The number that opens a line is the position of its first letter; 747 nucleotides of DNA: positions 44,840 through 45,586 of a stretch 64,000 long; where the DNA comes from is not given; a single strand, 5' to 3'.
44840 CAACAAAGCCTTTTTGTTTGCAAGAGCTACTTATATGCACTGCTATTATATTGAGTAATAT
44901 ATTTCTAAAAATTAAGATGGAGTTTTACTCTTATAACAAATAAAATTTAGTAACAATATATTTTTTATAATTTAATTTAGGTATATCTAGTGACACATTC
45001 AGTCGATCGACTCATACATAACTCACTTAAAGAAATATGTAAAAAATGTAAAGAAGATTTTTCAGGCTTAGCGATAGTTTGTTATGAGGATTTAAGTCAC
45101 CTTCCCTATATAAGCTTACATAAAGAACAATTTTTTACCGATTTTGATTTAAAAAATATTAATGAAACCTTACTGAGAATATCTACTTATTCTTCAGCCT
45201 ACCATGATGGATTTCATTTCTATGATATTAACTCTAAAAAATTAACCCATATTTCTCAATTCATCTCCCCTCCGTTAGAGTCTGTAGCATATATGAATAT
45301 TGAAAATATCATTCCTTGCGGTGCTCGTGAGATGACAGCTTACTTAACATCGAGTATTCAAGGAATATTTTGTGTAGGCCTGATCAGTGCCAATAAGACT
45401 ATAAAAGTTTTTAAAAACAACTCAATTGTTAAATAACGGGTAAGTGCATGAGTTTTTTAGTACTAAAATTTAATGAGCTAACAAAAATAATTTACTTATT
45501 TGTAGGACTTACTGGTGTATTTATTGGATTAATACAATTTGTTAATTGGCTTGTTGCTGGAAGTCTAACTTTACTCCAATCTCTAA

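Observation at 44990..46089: Stand-alone DAC-like nucleotide cyclase paired with a 2-TM membrane protein, divergent from the CBASS operon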

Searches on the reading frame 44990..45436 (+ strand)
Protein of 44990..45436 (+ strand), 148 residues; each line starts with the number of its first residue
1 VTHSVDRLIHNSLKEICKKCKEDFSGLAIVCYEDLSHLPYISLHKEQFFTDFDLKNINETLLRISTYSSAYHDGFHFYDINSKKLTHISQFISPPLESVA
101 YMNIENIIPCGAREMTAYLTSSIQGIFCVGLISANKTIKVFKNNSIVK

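Call 3: search_protein_families(library=pfam, proteins=[window:44990-45436:+], max_evalue=10)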
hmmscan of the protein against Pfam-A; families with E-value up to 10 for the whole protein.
window:44990-45436:+ (148 aa): 0 families

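Call 4: search_protein_families(library=padloc, proteins=[window:44990-45436:+], max_evalue=10)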
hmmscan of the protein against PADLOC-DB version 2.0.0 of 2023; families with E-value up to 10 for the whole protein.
window:44990-45436:+ (148 aa): 0 families

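Call 5: search_protein_families(library=ncbifam, proteins=[window:44990-45436:+], max_evalue=10)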
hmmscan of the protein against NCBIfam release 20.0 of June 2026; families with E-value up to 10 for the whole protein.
window:44990-45436:+ (148 aa): 0 families

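Call 6: find_homologous_proteins(query=window:44990-45436:+, max_evalue=0.001)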
Query window:44990-45436:+ (148 aa): 38 proteins with E <= 0.001 among 46 candidates.
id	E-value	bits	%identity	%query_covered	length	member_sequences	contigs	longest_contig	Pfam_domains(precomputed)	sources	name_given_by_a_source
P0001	6.8e-93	326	99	100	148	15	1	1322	-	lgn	-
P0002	1.0e-77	277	82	100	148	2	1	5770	-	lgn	-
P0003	6.6e-77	274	83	99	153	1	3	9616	-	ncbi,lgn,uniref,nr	ncbi:hypothetical protein [Acinetobacter sp. WCHAc060042]|uniref:hypothetical protein n=1 Tax=Acinet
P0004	2.0e-68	247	99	77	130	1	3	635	-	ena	-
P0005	2.7e-64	234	71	99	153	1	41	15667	-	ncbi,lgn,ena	-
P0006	2.1e-62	227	72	96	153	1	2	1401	-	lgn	-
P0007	4.1e-62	226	69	99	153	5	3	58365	-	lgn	-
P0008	9.8e-58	212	65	99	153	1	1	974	-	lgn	-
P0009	4.9e-54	200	62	99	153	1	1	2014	-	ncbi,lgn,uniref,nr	ncbi:hypothetical protein [Acinetobacter genomosp. 15BJ]|uniref:Uncharacterized protein n=1 Tax=Acin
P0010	8.0e-53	196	63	99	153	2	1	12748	-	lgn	-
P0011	1.7e-49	186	59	98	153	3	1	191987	-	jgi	-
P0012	9.2e-46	173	59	97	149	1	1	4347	-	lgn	-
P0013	9.2e-44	167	53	97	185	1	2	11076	-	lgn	-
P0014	2.3e-43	166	54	97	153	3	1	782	-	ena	-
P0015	4.0e-43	165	53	99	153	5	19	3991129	-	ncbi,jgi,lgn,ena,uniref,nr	ncbi:hypothetical protein [Acinetobacter pittii]|jgi:hypothetical protein|uniref:hypothetical protei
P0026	3.6e-31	126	45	97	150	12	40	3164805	-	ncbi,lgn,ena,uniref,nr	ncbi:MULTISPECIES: hypothetical protein [Psychrobacter]|uniref:hypothetical protein n=2 Tax=Moraxell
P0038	3.8e-13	68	46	61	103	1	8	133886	-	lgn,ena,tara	tara:strand:- start:28377 stop:28688 length:312 start_codon:yes stop_codon:yes gene_type:complete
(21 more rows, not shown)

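Call 7: search_solved_structures(query=window:44990-45436:+, max_evalue=10, show_alignments=3)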
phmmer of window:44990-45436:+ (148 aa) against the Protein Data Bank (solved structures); distinct sequences matched with E-value up to 10: 2.
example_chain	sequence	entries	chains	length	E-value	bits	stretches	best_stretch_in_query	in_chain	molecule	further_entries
37jy_A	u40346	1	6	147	7e-11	45.8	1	9-141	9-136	Panoptoo PanS synthase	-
8bip_B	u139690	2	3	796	1.7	12.1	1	5-64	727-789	N-terminal acetyltransferase B complex subunit MDM20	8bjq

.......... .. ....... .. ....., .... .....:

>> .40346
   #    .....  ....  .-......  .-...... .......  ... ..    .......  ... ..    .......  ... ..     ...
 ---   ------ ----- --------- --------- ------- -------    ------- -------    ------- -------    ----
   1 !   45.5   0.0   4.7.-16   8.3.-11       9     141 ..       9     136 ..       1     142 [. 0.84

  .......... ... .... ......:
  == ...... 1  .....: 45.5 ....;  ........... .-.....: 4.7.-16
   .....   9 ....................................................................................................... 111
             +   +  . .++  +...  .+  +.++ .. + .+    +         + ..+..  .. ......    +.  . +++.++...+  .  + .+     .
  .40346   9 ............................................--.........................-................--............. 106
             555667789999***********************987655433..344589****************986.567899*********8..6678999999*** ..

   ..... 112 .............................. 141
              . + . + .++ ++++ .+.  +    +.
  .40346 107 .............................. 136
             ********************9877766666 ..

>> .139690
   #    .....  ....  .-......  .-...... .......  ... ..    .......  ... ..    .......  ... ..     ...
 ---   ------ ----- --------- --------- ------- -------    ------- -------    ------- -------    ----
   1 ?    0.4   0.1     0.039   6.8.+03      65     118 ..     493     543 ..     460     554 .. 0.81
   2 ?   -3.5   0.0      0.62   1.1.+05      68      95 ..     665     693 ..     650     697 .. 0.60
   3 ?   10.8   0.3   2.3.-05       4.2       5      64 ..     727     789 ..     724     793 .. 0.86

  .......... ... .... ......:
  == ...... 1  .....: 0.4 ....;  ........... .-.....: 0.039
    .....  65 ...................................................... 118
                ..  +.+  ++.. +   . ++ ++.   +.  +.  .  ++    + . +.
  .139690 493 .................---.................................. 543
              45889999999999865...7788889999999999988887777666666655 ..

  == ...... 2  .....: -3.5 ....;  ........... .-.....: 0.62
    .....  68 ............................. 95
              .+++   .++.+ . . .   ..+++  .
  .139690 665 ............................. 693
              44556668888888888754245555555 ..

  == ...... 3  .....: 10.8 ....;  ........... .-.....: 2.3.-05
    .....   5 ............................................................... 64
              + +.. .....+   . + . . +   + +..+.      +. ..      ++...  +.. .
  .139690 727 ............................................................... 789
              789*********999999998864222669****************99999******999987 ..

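Call 20: search_solved_structures(query=A1, max_evalue=10, show_alignments=3)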
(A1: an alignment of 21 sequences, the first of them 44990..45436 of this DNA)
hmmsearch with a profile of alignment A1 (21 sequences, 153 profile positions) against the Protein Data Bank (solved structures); distinct sequences matched with E-value up to 10: 3.
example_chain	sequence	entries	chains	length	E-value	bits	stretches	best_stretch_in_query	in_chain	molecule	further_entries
37jy_A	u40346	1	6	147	9.2e-19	70.8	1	9-148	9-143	Panoptoo PanS synthase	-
1a45_A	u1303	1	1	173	0.4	13.6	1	52-85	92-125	GAMMAF CRYSTALLIN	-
1m8u_A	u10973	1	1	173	2.2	11.2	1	51-85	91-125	gamma-E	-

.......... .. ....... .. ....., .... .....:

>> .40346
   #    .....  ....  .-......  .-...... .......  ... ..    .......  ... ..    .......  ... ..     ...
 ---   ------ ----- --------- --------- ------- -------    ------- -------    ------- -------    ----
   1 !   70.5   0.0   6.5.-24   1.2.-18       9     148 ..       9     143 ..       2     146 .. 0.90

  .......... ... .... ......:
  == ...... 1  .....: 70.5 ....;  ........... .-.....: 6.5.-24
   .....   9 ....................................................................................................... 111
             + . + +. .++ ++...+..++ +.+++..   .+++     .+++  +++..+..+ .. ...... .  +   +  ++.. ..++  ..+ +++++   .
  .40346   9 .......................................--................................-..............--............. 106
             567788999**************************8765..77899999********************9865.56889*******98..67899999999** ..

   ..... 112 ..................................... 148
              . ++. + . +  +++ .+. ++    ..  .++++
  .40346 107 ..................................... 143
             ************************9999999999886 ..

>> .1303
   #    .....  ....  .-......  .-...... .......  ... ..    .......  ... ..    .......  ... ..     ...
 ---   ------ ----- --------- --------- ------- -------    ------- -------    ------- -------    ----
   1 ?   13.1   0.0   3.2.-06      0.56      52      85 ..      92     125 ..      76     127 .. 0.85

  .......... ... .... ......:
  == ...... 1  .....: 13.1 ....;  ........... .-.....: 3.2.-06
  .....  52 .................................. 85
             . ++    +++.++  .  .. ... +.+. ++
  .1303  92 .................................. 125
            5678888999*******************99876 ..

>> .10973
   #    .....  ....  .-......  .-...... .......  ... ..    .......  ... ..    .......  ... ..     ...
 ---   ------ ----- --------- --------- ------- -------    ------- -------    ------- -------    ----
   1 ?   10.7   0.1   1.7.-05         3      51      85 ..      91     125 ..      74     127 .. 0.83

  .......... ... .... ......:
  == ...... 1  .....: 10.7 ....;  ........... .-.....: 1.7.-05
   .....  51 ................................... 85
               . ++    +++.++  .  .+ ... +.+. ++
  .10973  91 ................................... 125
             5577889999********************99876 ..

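Call 21: find_encoding_contigs(protein=P0015, flank=8000, max_places=3)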
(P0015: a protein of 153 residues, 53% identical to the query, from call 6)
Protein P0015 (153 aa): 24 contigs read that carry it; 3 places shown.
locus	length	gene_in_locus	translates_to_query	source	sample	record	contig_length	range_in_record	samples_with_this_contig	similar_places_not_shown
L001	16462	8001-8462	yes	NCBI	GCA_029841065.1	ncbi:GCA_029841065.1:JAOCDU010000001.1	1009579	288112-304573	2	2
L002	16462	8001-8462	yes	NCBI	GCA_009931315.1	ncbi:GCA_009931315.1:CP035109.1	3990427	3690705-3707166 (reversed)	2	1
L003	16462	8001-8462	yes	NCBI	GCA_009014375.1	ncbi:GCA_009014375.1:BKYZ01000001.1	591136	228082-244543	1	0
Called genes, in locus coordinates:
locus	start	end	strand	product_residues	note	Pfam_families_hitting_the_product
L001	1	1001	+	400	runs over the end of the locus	PF13356:Arm-DNA-bind_3, PF14659:Phage_int_SAM_3, PF22022:Phage_int_M, PF00589:Phage_integrase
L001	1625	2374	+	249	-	-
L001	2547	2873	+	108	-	-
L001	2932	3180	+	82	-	-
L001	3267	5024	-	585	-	PF00899:ThiF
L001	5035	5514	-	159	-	PF01398:JAB (weak), PF14464:Prok-JAB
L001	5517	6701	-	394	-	PF21654:DncV-like_NTFase, PF21713:DncV_C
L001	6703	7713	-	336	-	PF01734:Patatin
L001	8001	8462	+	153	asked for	-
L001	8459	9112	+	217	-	PF18153:Cap15_CD_rec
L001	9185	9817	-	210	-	PF13240:Zn_Ribbon_1 (weak)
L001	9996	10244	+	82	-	PF01381:HTH_3 (weak)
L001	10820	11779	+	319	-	-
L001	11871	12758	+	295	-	PF18864:AbiTii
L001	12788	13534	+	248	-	-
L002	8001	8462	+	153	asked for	-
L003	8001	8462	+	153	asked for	-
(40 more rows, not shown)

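Call 23: find_encoding_contigs(protein=P0026, flank=8000, max_places=3)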
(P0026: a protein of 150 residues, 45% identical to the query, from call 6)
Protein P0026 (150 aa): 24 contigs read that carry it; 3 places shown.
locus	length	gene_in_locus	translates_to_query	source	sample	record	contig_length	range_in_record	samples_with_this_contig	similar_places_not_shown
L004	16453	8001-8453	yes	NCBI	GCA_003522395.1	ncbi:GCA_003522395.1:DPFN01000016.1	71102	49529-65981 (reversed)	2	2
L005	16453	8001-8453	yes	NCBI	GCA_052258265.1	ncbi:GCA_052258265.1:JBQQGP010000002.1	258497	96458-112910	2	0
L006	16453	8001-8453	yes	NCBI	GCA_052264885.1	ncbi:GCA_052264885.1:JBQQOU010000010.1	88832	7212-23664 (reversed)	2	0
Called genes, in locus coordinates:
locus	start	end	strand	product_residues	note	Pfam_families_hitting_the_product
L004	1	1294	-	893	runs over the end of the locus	PF04851:ResIII, PF00270:DEAD (faint)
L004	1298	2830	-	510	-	PF01555:N6_N4_Mtase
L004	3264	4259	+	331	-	PF01734:Patatin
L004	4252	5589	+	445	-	PF21654:DncV-like_NTFase, PF21713:DncV_C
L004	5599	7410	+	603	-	PF00899:ThiF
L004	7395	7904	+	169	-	PF14464:Prok-JAB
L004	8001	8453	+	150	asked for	-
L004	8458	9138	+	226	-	PF18153:Cap15_CD_rec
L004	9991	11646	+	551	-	PF13396:PLDc_N (weak), PF13091:PLDc_2, PF00614:PLDc, PF13091:PLDc_2, PF00614:PLDc (weak)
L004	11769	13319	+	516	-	PF08238:Sel1 (weak)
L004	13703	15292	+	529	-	PF04413:Glycos_transf_N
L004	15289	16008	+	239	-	PF04452:Methyltrans_RNA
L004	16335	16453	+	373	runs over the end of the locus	PF01547:SBP_bac_1, PF13531:SBP_bac_11, PF13416:SBP_bac_8, PF13343:SBP_bac_6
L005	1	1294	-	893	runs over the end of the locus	PF04851:ResIII, PF00270:DEAD (faint)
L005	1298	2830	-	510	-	PF01555:N6_N4_Mtase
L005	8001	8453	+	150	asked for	-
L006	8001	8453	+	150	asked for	-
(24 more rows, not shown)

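Call 24: find_encoding_contigs(protein=P0038, flank=8000, max_places=2)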
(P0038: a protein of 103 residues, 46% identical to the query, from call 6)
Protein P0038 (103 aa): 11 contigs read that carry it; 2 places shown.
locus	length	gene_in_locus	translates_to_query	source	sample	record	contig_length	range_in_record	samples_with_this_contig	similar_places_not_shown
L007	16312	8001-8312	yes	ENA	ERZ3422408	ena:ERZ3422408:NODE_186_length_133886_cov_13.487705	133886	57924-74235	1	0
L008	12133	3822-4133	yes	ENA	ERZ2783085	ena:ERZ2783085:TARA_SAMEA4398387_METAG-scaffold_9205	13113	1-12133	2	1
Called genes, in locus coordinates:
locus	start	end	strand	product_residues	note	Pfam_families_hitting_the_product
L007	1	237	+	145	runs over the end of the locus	-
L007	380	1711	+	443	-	PF00324:AA_permease, PF13520:AA_permease_2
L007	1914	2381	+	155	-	-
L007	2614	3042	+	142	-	PF13411:MerR_1, PF09278:MerR-DNA-bind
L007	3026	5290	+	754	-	PF00403:HMA, PF00122:E1-E2_ATPase, PF00702:Hydrolase, PF08282:Hydrolase_3 (faint)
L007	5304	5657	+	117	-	PF13473:Cupredoxin_1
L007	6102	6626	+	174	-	-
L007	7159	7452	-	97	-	PF24720:DUF7673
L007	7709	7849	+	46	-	-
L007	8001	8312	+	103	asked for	-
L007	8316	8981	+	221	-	PF18153:Cap15_CD_rec (weak)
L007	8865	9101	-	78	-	-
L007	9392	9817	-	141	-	PF14464:Prok-JAB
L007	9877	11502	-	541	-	PF14461:Prok-E2_B, PF00899:ThiF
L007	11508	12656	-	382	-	PF21654:DncV-like_NTFase, PF21713:DncV_C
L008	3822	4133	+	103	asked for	-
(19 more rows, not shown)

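Call 25: predict_structure(alignment_id=A1)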
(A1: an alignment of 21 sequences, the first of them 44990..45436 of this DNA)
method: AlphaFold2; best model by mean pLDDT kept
length: 148 residues; sequences in the alignment: 21
mean_pLDDT: 78.3   pTM: 0.79
mean pLDDT of the five models: 78.3, 74.8, 74.6, 72.5, 71.9
residues with pLDDT >= 90: 24; 70-90: 92; 50-70: 22; < 50: 10
segments of 3 or more residues with pLDDT < 50: 46-51
pLDDT, mean of each block of 10 residues (from residue 1): 71 89 85 84 53 66 71 77 80 73 70 89 91 90 87
secondary structure, 60 per line:
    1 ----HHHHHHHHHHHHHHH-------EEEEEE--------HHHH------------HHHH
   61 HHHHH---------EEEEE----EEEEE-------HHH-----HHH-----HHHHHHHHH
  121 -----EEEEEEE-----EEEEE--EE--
elements in order: H5-19 E27-32 H41-44 H57-65 E75-79 E84-88 H112-120 E126-132 E138-142

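Call 29: fold_search(model_id=the predicted structure, library=pdb)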
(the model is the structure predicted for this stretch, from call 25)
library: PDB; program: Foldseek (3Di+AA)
matches with E <= 10: 159; with E <= 0.001: 51
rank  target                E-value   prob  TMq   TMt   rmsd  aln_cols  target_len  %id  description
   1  4rv7_A                5.7e-05  1.00  0.61  0.58   4.6       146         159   16  Characterization of an essential diadenylate cyclase (released 2015-01-28)
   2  6hvn_B                6.9e-05  1.00  0.62  0.59   4.1       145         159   16  CdaA-APO Y187A Mutant (released 2019-06-05)
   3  8ogn_A                1.0e-04  1.00  0.59  0.59   4.6       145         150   16  PanDDA analysis group deposition -- CdaA in complex with fragment F2X-Entry A09 (released 2024-03-27)
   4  8ofg_A                1.1e-04  1.00  0.61  0.60   4.2       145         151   16  Streptococcus pneumoniae CdaA in complex with c-di-amp (released 2023-06-21)
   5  6huw_A                1.2e-04  1.00  0.61  0.62   3.8       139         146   15  Crystal structure of CdaA from Bacillus subtilis (released 2019-10-30)
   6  8c4n_A                1.2e-04  1.00  0.62  0.61   4.5       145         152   16  CdaA-AMP complex (released 2023-06-07)
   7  6gyw_B                1.2e-04  1.00  0.59  0.58   4.0       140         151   16  Crystal structure of DacA from Staphylococcus aureus (released 2019-01-23)
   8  7olh_J                1.2e-04  1.00  0.59  0.60   4.6       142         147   18  Bacillus subtilis Complex structure 1 of diadenylate cyclase CdaA cytoplasmic domain (CdaACD) and the phosphoglucomuta (released 2021-10-27)
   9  8ogo_A                1.2e-04  1.00  0.60  0.59   4.6       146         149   16  PanDDA analysis group deposition -- CdaA in complex with fragment F2X-Entry A12 (released 2024-03-27)
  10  6gyx_B                1.2e-04  1.00  0.61  0.59   5.0       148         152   16  Crystal structure of DacA from Staphylococcus aureus in complex with ApCpp (released 2019-01-23)
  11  8c4p_A                1.4e-04  1.00  0.63  0.55   4.0       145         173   15  CdaA-compound 7 complex (released 2023-06-07)
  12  4rv7_D                1.4e-04  1.00  0.61  0.59   4.6       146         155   17  Characterization of an essential diadenylate cyclase (released 2015-01-28)
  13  8c4j_A                1.6e-04  1.00  0.63  0.61   4.1       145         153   16  CdaA-compound 4 complex (released 2023-06-07)
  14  8c4q_B                1.7e-04  1.00  0.61  0.59   4.2       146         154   14  CdaA-Apo (released 2023-06-07)
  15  8ohk_A                1.7e-04  1.00  0.60  0.60   4.7       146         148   16  PanDDA analysis group deposition -- CdaA in complex with fragment F2X-Entry H01 (released 2024-04-03)
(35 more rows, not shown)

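Call 30: find_related_loci(query=A1, collection=genome_contigs, flank=7000)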
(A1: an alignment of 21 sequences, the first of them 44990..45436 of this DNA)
Query A1 (148 aa) in genome_contigs; peptide patterns used: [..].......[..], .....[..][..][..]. (x = any residue, [..] = any of these).
65 stretches matched a pattern; 12 encode a relative of the query (tblastn E <= 1e-3); 12 distinct loci.
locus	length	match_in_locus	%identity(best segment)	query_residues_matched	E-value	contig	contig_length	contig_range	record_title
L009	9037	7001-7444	99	1-148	2e-98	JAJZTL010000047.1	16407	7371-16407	MAG: Proteobacteria bacterium isolate SKS3.bin72 NODE_5552_length_16407_cov_2.449939, whole genome shotgun sequence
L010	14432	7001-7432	53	1-144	6e-49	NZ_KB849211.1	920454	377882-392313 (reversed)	Acinetobacter parvus DSM 16617 = CIP 108168 acLZw-supercont1.5, whole genome shotgun sequence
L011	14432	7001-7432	50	1-144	6e-47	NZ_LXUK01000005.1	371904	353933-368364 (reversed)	Acinetobacter sp. Ac_5812 contig_13, whole genome shotgun sequence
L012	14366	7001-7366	43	23-144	3e-24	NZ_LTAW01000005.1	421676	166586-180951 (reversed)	Marinomonas atlantica strain Cmf 18.22 NODE_5, whole genome shotgun sequence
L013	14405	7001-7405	41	13-147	4e-24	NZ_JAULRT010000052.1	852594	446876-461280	Gilvimarinus algae strain SDUM040014 k141_22, whole genome shotgun sequence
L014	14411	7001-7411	36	9-142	4e-23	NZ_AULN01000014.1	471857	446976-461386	Luteimonas mephitis DSM 12574 H570DRAFT_scaffold00004.4_C, whole genome shotgun sequence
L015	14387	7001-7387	38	13-141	8e-23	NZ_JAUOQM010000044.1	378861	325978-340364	Gilvimarinus sp. 2_MG-2023 strain E3M09 COFHEBIL_97, whole genome shotgun sequence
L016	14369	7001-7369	39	24-143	1e-21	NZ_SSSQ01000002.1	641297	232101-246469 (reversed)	Dechloromonas hortensis strain MA-1 DSM15637_NODE_2_length_641297_cov_284.716, whole genome shotgun sequence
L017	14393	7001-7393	31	8-144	3e-19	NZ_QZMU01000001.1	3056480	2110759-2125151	Thiohalobacter thiocyanaticus strain Hrh1 Consensus0, whole genome shotgun sequence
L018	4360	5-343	37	35-144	3e-19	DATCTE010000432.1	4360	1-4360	MAG TPA_asm: Thiobacillus sp. isolate SMAG_U7323 k141_79047, whole genome shotgun sequence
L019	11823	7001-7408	32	11-147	1e-16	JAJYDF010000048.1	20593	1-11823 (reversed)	MAG: Proteobacteria bacterium isolate BP9.bin86 NODE_4724_length_20593_cov_2.210300, whole genome shotgun sequence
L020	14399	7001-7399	35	14-146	1e-16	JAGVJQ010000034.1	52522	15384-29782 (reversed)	MAG: Gammaproteobacteria bacterium isolate SW_14 c_000000118107, whole genome shotgun sequence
